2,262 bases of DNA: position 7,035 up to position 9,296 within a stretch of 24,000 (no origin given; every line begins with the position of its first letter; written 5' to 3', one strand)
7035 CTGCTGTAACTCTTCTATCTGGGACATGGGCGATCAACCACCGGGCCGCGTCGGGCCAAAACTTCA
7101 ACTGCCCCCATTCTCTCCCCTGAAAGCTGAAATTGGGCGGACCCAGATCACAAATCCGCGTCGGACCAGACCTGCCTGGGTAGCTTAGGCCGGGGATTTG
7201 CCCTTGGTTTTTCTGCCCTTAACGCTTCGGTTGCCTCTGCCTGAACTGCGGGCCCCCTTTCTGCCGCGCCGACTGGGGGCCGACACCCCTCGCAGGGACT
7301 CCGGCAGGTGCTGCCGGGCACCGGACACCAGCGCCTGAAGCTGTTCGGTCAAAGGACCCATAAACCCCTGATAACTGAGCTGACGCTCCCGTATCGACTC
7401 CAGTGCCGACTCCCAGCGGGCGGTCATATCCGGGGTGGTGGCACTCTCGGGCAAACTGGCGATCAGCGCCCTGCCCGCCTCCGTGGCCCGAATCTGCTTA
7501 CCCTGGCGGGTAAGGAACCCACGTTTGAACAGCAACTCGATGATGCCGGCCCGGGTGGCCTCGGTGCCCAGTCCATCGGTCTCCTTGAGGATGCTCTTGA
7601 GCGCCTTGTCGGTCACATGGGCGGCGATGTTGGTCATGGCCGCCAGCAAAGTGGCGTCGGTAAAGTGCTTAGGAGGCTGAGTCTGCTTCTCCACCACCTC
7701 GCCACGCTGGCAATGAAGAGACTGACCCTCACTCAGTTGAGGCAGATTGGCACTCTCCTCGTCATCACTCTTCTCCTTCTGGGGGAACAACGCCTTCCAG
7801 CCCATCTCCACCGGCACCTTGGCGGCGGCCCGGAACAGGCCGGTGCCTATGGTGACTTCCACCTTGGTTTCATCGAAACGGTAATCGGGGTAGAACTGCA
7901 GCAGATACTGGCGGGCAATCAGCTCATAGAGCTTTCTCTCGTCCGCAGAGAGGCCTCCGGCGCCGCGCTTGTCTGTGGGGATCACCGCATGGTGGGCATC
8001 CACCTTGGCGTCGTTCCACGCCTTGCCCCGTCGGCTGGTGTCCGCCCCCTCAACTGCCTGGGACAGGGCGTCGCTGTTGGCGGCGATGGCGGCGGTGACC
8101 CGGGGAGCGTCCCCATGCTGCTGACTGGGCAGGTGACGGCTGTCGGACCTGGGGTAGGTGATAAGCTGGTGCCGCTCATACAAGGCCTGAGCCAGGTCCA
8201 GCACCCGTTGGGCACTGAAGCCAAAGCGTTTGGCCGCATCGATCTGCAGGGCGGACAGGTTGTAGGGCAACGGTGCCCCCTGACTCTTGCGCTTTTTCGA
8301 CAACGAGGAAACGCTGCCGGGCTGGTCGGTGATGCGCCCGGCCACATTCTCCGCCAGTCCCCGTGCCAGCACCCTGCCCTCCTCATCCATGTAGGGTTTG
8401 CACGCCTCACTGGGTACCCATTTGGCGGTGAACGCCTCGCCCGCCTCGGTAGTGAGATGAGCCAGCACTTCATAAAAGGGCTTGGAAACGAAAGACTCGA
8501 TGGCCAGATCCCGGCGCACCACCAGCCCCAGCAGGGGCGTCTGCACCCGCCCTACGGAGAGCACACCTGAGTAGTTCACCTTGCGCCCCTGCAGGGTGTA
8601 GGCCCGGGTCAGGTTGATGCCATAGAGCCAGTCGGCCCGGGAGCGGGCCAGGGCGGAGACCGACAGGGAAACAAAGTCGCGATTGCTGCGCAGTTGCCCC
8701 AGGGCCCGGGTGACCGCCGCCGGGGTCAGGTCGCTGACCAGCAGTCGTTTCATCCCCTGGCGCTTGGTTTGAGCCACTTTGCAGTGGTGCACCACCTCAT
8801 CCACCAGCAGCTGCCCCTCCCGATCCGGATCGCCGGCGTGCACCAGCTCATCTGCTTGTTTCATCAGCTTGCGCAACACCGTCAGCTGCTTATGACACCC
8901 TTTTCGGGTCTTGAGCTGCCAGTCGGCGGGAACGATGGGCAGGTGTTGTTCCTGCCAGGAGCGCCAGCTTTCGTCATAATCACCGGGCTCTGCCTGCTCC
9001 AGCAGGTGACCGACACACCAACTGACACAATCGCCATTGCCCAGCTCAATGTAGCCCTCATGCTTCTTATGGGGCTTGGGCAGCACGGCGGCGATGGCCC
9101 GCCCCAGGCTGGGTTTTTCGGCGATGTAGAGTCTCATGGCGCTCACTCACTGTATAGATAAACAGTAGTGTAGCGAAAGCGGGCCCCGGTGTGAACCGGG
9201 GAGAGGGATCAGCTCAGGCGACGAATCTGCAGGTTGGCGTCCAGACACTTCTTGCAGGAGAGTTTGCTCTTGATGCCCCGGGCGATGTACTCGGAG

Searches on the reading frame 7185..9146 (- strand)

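Call 7: search_protein_families(library=pfam, proteins=[window:7185-9146:-], max_evalue=0.01)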
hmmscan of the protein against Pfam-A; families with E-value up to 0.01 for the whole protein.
window:7185-9146:- (653 aa): 3 families
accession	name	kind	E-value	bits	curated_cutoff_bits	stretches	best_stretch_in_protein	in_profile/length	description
PF01131.25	Topoisom_bac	-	1e-110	371.1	35.1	1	161-596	6-410/411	DNA topoisomerase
PF01751.28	Toprim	-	3.5e-12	46.8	23.1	1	6-126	2-82/96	Toprim domain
PF05965.19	FYRC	-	0.0036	17.8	21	0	281-333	31-80/84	F/Y rich C-terminus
